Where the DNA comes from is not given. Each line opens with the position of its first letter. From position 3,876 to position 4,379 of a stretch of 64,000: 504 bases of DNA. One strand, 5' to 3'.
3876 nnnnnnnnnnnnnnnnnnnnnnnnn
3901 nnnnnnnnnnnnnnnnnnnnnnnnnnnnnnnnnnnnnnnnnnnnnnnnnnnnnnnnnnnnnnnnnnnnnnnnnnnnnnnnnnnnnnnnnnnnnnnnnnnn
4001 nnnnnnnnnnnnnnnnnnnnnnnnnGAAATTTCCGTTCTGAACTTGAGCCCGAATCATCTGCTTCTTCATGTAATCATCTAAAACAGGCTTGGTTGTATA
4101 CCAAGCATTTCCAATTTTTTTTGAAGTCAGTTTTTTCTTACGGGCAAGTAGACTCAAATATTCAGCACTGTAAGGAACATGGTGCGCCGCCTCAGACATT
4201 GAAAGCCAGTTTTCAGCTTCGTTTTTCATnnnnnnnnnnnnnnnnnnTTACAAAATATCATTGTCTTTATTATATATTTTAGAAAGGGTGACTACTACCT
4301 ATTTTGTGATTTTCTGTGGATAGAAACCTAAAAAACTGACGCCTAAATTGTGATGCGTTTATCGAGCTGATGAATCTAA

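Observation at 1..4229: Giant tail-fibre-like surface protein whose N-terminus is an excisionase/MerR-type HTH, with a second standalone HTH_17 gene 800 bp away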

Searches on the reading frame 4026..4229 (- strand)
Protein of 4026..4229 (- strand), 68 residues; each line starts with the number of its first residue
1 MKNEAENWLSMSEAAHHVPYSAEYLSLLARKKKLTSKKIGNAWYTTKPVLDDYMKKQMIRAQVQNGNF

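Call 6: search_protein_families(library=ncbifam, proteins=[window:4026-4229:-], max_evalue=10)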
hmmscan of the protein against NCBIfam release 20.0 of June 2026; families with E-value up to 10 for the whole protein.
seq(68 aa): 0 families

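Call 8: search_protein_families(library=pfam, proteins=[window:4026-4229:-], max_evalue=10)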
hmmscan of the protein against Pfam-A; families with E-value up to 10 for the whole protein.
seq(68 aa): 2 families
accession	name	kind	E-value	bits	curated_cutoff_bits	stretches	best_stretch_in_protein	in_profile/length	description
PF12728.13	HTH_17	-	0.0038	17.9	27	1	8-57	1-50/51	Helix-turn-helix domain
PF25189.1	Tad8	-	0.15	12.3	27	1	39-60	35-56/76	Type II Thoeris inhibitor Tad8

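Call 17: search_solved_structures(query=A2, max_evalue=10, show_alignments=3)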
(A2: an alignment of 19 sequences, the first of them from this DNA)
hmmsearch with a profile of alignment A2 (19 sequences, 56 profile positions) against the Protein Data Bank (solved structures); distinct sequences matched with E-value up to 10: 1.
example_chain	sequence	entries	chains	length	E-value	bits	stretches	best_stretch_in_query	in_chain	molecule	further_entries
8j5k_Q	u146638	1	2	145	4.4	10.1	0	10-50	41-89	PsbQ'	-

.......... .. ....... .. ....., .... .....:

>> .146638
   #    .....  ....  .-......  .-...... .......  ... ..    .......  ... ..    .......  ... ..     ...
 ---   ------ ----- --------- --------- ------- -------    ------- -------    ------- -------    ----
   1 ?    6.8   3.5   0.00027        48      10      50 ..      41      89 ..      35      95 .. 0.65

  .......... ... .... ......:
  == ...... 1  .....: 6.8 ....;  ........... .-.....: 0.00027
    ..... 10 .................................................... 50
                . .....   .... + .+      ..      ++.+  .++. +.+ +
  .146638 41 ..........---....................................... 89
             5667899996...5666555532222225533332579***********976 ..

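Call 18: find_homologous_proteins(query=A2, max_evalue=0.001)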
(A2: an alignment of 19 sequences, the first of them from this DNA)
Query A2 (19 sequences) (56 aa, profile of the alignment): 108 proteins with E <= 0.001 among 206 candidates.
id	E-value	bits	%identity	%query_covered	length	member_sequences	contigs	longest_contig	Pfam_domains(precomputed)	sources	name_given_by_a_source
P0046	4.6e-25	105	59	100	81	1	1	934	-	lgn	-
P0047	5.5e-24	101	64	89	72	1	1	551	-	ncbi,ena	-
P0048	6.2e-24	101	57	91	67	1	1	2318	-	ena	-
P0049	2.0e-23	99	55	95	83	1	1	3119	-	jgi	-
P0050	2.0e-22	96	55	88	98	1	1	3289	PF12728.14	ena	-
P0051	7.1e-21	91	52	89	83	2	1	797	PF12728.14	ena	-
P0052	1.5e-20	90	56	96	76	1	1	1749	-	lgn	-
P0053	5.0e-20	88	52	89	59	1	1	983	PF12728.14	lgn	-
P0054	1.2e-19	87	59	88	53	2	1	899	PF12728.14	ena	-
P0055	1.4e-19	87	50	100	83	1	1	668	-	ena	-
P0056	4.6e-19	85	47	91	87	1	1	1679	PF12728.14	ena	-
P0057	8.4e-19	85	56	86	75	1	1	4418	-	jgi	jgi:hypothetical protein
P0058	8.6e-19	84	54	93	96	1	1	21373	-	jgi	jgi:hypothetical protein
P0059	1.0e-18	84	55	88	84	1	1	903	-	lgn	-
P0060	1.2e-18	84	53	91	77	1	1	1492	-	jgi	-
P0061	1.5e-18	84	49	84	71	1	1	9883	PF12728.14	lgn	-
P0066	3.5e-18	83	57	88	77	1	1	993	PF12728.14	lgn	-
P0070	5.2e-18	82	46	96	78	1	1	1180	PF12728.14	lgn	-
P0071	5.5e-18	82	57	88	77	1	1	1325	PF12728.14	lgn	-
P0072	5.5e-18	82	53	91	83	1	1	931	PF12728.14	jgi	jgi:hypothetical protein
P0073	6.0e-18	82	49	91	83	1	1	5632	PF12728.14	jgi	jgi:hypothetical protein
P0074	9.5e-18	81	48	93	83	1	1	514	PF12728.14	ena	-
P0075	1.1e-17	81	54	96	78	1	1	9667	PF12728.14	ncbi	-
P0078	1.4e-17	81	51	84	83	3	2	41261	-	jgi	-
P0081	2.2e-17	80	43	84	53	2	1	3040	PF12728.14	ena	-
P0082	2.4e-17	80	47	88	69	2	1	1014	PF12728.14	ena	-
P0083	2.5e-17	80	51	91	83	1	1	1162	PF12728.14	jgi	jgi:hypothetical protein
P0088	4.5e-17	79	46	93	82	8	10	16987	-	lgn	-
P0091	5.6e-17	79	52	96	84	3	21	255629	PF12728.14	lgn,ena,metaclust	metaclust:\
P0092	7.9e-17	78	44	86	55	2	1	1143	PF12728.14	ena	-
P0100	1.7e-16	77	44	96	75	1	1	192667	-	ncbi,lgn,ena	-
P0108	3.3e-16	76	47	88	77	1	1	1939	PF12728.14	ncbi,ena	-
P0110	3.9e-16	76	40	86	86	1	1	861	PF12728.14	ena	-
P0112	4.3e-16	76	44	86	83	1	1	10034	-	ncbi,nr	ncbi:MAG: Fic family protein, partial [Spirochaetales bacterium]|nr:Fic family protein [Spirochaetal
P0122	1.2e-15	74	45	88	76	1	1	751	PF12728.14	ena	-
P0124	1.5e-15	74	55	88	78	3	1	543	PF12728.14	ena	-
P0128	6.2e-15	72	52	82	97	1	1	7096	-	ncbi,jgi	jgi:hypothetical protein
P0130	3.4e-14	70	41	96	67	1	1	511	PF12728.14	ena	-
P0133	1.7e-13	68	40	86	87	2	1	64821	-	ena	-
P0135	4.5e-13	66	35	96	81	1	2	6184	PF12728.14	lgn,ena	-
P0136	1.2e-12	65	43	96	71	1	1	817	PF12728.14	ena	-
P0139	5.5e-12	63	50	82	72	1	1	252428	-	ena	-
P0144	1.8e-10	58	37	96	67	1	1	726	PF12728.14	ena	-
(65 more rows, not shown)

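Call 37: predict_structure(alignment_id=A4)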
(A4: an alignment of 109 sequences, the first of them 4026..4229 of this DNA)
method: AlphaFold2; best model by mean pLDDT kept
length: 68 residues; sequences in the alignment: 109
mean_pLDDT: 86.5   pTM: 0.66
mean pLDDT of the five models: 86.5, 86.3, 85.4, 85.0, 82.9
residues with pLDDT >= 90: 47; 70-90: 12; 50-70: 6; < 50: 3
segments of 3 or more residues with pLDDT < 50: 1-3
pLDDT, mean of each block of 10 residues (from residue 1): 65 93 94 92 92 91 76
secondary structure, 60 per line:
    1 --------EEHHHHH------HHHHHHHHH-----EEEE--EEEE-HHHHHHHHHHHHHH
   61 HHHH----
elements in order: H11-15 H22-30 E36-39 E42-45 H47-64

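Call 39: fold_search(model_id=the predicted structure, library=pdb)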
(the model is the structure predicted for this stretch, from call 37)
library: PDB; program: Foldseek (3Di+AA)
matches with E <= 10: 582; with E <= 0.001: 0
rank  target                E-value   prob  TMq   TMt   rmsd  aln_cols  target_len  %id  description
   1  6ama_P                1.6e-01  0.98  0.55  0.64   2.0        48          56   27  Structure of S. coelicolor/S. venezuelae BldC-smeA-ssfA complex to 3.09 Angstrom (released 2018-03-28)
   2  5i44_A                2.0e-01  0.89  0.50  0.51   4.0        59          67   14  Structure of RacA-DNA complex; P21 form (released 2016-05-04)
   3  7bzh_MODEL_1_A        2.0e-01  0.54  0.36  0.39   4.3        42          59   24  Solution structure of a DNA binding protein from Sulfolobus islandicus (released 2021-04-28)
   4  6ama_B                2.2e-01  0.89  0.50  0.60   5.8        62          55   22  Structure of S. coelicolor/S. venezuelae BldC-smeA-ssfA complex to 3.09 Angstrom (released 2018-03-28)
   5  1r1u_B                2.2e-01  0.44  0.35  0.28   5.9        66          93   20  Crystal structure of the metal-sensing transcriptional repressor CzrA from Staphylococcus aureus in the apo-form (released 2004-05-18)
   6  4pm3_B                2.3e-01  0.80  0.46  0.30   3.2        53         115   19  Structure of the double-stranded DNA binding type IV secretion protein TraN from Enterococcus (released 2014-07-30)
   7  8dgl_A                2.5e-01  0.97  0.58  0.59   2.0        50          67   22  Crystal Structure of the RdfS Excisionase (released 2022-10-05)
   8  4k2e_A                2.5e-01  0.38  0.37  0.29   6.4        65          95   23  HlyU from Vibrio cholerae N16961 (released 2014-04-30)
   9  2oqg_C                2.7e-01  0.38  0.34  0.25   7.1        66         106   18  ArsR-like Transcriptional Regulator from Rhodococcus sp. RHA1 (released 2007-03-06)
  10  7wze_A                2.7e-01  0.38  0.38  0.20   7.0        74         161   15  Structure of Transcriptional regulator from Bacillus subtilis (strain 168) (released 2022-04-20)
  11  1r1u_C                2.8e-01  0.44  0.37  0.29   5.8        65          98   20  Crystal structure of the metal-sensing transcriptional repressor CzrA from Staphylococcus aureus in the apo-form (released 2004-05-18)
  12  3r0a_B                2.8e-01  0.23  0.33  0.22  10.9        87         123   13  Possible transcriptional regulator from Methanosarcina mazei Go1 (gi 21227196) (released 2011-03-23)
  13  8dgl_B                3.2e-01  0.95  0.58  0.57   2.0        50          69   22  Crystal Structure of the RdfS Excisionase (released 2022-10-05)
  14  1r1u_A                3.2e-01  0.35  0.35  0.28   6.0        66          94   20  Crystal structure of the metal-sensing transcriptional repressor CzrA from Staphylococcus aureus in the apo-form (released 2004-05-18)
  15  4a6d                  3.5e-01  0.60  0.41  0.11   3.4        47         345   23  Crystal structure of human N-acetylserotonin methyltransferase (ASMT) in complex with SAM (released 2012-11-07)
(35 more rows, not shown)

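Call 45: search_protein_families(library=pfam, proteins=[P0091, P0058, P0128], max_evalue=0.01)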
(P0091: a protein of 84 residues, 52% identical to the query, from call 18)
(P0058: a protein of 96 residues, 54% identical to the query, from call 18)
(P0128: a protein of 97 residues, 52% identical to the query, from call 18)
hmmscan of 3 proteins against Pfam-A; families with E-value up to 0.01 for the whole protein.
P0091 (84 aa): 1 family
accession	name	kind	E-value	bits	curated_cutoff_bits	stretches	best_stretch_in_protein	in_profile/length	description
PF12728.13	HTH_17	-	2e-09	38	27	1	16-65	1-50/51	Helix-turn-helix domain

P0058 (96 aa): 1 family
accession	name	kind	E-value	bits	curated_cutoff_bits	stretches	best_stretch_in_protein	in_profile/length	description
PF12728.13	HTH_17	-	0.00014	22.5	27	1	16-64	2-50/51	Helix-turn-helix domain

P0128 (97 aa): 2 families
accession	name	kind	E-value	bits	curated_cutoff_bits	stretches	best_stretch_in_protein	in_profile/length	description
PF12728.13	HTH_17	-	0.0012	19.5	27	1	43-88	1-46/51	Helix-turn-helix domain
PF11142.13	DUF2917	-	0.0086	15.8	25.5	0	62-90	11-39/59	Protein of unknown function (DUF2917)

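Call 49: search_protein_representatives(alignment_id=A4)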
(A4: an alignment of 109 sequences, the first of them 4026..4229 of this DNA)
Query: 109 sequences, 100 profile positions. Proteins with E-value up to 0.001 (for the whole library): 7986; up to 1e-10: 2633; up to 1e-30: 103. The best 150 are listed.
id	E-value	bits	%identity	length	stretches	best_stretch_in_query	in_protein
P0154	4.0e-61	219.1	-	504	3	23-96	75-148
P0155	2.5e-58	210.1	-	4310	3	23-88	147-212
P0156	1.3e-45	169.3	-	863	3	21-83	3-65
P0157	1.7e-45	168.9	-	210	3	22-88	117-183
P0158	9.5e-45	166.5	-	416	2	20-90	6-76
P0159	1.3e-44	166.1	-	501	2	28-91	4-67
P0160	1.7e-44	165.7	-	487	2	33-91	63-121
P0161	4.7e-44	164.3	-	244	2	26-90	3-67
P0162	3.3e-43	161.6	-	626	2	23-89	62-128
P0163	3.3e-43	161.6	-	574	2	24-82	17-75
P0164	9.2e-43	160.1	-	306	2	21-95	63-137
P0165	1.1e-42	159.9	-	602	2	29-85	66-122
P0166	2.0e-42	159.1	-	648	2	22-83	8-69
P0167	2.1e-42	159.0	-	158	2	27-85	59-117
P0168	2.5e-42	158.8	-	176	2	23-94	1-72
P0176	2.3e-41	155.6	-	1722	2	26-87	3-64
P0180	1.1e-40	153.5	-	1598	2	25-86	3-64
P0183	4.5e-40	151.5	-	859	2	27-83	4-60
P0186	9.3e-40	150.5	-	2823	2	29-83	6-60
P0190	3.8e-39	148.5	-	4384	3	23-95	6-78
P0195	9.6e-39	147.3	-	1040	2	33-85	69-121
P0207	1.6e-37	143.3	-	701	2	24-81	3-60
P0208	1.6e-37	143.3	-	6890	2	21-83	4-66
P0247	1.1e-32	127.8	-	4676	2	24-84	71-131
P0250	4.9e-32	125.7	-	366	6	28-79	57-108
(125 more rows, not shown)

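Call 53: search_protein_families(library=pfam, proteins=[P0154, P0156, P0159, P0163, P0166, P0176, P0180, P0183, P0195, P0207], max_evalue=0.001)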
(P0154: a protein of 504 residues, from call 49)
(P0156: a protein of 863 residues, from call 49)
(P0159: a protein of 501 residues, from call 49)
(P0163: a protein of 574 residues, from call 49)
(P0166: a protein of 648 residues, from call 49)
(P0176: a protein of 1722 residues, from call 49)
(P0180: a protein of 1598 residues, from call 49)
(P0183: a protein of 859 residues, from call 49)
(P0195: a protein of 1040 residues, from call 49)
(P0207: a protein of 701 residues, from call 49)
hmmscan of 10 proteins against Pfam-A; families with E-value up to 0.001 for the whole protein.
P0154 (504 aa): 1 family
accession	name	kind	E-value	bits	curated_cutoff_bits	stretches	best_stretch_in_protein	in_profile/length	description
PF12728.13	HTH_17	-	8.1e-09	36.1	27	0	160-199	2-41/51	Helix-turn-helix domain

P0156 (863 aa): 2 families
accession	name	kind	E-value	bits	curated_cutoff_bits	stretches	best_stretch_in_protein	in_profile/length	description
PF12728.13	HTH_17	-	1.4e-11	44.9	27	1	15-59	2-46/51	Helix-turn-helix domain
PF13411.12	MerR_1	-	0.0006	20.3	21.6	0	16-48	2-34/69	MerR HTH family regulatory protein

P0159 (501 aa): 1 family
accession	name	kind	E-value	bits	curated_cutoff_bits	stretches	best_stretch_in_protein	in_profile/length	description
PF12728.13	HTH_17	-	1.5e-10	41.6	27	1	77-121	6-50/51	Helix-turn-helix domain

P0163 (574 aa): 1 family
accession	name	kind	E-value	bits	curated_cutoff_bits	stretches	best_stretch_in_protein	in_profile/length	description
PF12728.13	HTH_17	-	2.6e-12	47.2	27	1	25-73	1-49/51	Helix-turn-helix domain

P0166 (648 aa): 1 family
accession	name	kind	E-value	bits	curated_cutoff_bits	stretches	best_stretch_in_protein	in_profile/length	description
PF12728.13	HTH_17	-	9.1e-05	23.1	27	0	18-63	1-46/51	Helix-turn-helix domain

P0176 (1722 aa): 0 families

P0180 (1598 aa): 1 family
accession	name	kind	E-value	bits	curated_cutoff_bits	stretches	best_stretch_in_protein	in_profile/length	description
PF14890.11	Intein_splicing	-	7.2e-21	75.1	35.8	2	1415-1499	75-155/155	Intein splicing domain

P0183 (859 aa): 1 family
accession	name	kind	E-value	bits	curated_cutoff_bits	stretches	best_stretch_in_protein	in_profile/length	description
PF12728.13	HTH_17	-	3e-07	31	27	0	9-56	1-48/51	Helix-turn-helix domain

P0195 (1040 aa): 1 family
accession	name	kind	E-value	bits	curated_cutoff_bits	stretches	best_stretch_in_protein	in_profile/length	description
PF12728.13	HTH_17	-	8e-06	26.5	27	0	70-107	3-40/51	Helix-turn-helix domain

P0207 (701 aa): 1 family
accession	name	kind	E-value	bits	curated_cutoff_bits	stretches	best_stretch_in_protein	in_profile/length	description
PF12728.13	HTH_17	-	6.1e-08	33.2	27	0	11-59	1-49/51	Helix-turn-helix domain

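Call 54: list_cluster_members(proteins=[P0155, P0208, P0190, P0176, P0154, P0159, P0186, P0247, P0166, P0250])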
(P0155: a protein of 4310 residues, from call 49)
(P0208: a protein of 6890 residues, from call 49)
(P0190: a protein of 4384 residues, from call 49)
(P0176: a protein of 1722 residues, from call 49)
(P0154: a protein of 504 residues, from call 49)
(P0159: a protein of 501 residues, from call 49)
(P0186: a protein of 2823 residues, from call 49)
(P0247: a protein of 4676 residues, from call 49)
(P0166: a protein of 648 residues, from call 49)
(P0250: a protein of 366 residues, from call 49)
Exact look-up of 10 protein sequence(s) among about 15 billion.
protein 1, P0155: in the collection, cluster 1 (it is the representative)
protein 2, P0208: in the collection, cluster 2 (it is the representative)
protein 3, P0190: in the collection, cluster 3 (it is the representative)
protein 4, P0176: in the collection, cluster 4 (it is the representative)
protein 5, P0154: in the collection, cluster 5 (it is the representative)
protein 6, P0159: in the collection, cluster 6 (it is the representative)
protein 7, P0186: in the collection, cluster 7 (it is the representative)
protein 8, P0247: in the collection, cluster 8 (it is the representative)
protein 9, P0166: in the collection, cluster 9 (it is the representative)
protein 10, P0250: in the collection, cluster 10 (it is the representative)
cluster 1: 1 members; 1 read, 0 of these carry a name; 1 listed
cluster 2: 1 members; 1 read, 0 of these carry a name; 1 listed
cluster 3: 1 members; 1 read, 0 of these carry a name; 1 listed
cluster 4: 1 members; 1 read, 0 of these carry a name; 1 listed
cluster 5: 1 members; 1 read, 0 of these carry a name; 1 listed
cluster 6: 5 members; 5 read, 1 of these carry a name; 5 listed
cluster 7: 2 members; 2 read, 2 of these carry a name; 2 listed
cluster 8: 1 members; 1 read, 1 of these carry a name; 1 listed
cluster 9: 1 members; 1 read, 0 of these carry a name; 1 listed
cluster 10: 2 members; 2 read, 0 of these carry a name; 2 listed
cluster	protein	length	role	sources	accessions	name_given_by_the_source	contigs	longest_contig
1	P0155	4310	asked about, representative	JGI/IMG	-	-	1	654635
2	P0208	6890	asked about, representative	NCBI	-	-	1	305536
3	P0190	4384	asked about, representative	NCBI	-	-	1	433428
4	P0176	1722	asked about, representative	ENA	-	-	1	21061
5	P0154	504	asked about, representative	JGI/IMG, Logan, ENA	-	-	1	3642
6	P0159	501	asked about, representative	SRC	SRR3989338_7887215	-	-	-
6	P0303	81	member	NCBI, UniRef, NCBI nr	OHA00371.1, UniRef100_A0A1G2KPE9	MAG: hypothetical protein A3C07_03460 [Candidatus Sungbacteria bacterium ... | V-ATPase proteolipid subunit C-like domain-containing protein n=1 Tax=Candidatus ...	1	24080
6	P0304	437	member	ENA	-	-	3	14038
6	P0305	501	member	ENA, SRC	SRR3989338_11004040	-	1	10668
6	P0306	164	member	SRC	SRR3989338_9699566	-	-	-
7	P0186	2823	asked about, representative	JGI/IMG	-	hypothetical protein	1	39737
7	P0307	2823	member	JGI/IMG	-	hypothetical protein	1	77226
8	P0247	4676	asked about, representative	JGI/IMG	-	hypothetical protein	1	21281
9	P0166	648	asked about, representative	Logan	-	-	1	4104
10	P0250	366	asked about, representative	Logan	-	-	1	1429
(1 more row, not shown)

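Call 65: find_encoding_contigs(protein=P0091, flank=5000, max_places=4)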
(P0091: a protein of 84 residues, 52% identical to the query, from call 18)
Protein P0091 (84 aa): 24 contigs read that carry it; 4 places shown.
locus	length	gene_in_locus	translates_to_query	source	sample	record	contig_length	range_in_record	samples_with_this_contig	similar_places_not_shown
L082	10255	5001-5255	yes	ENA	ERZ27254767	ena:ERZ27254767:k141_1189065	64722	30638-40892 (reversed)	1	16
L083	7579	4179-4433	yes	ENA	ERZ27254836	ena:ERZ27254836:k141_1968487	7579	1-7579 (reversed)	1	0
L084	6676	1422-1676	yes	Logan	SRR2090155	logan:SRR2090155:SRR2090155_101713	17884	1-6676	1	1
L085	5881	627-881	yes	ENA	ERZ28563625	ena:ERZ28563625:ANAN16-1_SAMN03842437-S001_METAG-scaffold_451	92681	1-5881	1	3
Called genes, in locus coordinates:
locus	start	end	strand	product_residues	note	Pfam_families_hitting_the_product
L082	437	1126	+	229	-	PF05552:MS_channel_1st_1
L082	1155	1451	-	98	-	-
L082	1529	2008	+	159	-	PF00188:CAP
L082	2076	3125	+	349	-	PF02618:YceG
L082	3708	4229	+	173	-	PF00466:Ribosomal_L10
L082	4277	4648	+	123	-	PF16320:Ribosomal_L12_N, PF00542:Ribosomal_L12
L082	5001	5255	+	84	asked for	PF12728:HTH_17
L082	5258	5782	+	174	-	-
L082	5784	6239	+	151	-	-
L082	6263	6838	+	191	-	-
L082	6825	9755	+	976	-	PF18895:T4SS_pilin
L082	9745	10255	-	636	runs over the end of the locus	-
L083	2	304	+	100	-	?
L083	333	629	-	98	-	-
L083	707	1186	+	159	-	PF00188:CAP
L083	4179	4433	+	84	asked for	PF12728:HTH_17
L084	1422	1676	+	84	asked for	PF12728:HTH_17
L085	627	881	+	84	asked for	PF12728:HTH_17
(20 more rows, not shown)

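Call 66: find_encoding_contigs(protein=P0100, flank=5000, max_places=3)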
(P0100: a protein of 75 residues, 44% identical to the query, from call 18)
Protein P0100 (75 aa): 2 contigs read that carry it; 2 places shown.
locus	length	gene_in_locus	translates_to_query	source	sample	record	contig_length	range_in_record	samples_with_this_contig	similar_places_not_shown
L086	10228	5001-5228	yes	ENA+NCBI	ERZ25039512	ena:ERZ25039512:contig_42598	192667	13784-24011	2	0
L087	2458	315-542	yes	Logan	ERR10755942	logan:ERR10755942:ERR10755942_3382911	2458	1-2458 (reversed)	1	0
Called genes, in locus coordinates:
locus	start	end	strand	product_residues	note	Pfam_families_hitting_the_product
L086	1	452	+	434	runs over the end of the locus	PF00188:CAP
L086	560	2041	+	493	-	PF00709:Adenylsucc_synt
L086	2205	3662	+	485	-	PF00478:IMPDH, PF00571:CBS, PF01070:FMN_dh (weak), PF03060:NMO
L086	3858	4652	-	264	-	PF12760:Zn_ribbon_IS1595, PF12762:DDE_Tnp_IS1595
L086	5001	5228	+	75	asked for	-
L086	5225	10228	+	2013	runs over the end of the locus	-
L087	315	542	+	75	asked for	-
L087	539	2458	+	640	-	?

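Call 92: find_encoding_contigs(protein=P0078, flank=4000, max_places=3)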
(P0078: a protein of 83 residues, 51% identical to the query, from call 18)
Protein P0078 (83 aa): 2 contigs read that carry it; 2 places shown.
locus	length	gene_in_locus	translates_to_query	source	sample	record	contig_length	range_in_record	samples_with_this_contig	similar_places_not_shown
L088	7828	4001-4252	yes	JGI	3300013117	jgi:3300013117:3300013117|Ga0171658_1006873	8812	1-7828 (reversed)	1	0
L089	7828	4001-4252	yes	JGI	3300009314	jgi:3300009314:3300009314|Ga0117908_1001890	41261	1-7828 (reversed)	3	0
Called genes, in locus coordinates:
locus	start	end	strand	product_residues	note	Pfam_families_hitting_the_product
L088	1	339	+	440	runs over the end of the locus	?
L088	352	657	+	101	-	-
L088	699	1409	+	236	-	-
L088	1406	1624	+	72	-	-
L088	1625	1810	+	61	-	-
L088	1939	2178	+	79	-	-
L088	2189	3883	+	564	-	PF08378:NERD, PF13538:UvrD_C_2 (weak)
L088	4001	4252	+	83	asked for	-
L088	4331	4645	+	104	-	-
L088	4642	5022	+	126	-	PF01592:NifU_N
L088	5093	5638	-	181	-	PF03266:NTPase_1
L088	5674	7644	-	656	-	PF26549:Tricorn_N, PF26550:Tricorn_2nd, PF07676:PD40, PF25174:Beta-prop_THOC3, PF26549:Tricorn_N, PF07676:PD40, PF26550:Tricorn_2nd, PF26549:Tricorn_N, +2 more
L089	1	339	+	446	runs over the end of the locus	-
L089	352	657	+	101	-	-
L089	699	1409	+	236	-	-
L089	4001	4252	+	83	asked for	-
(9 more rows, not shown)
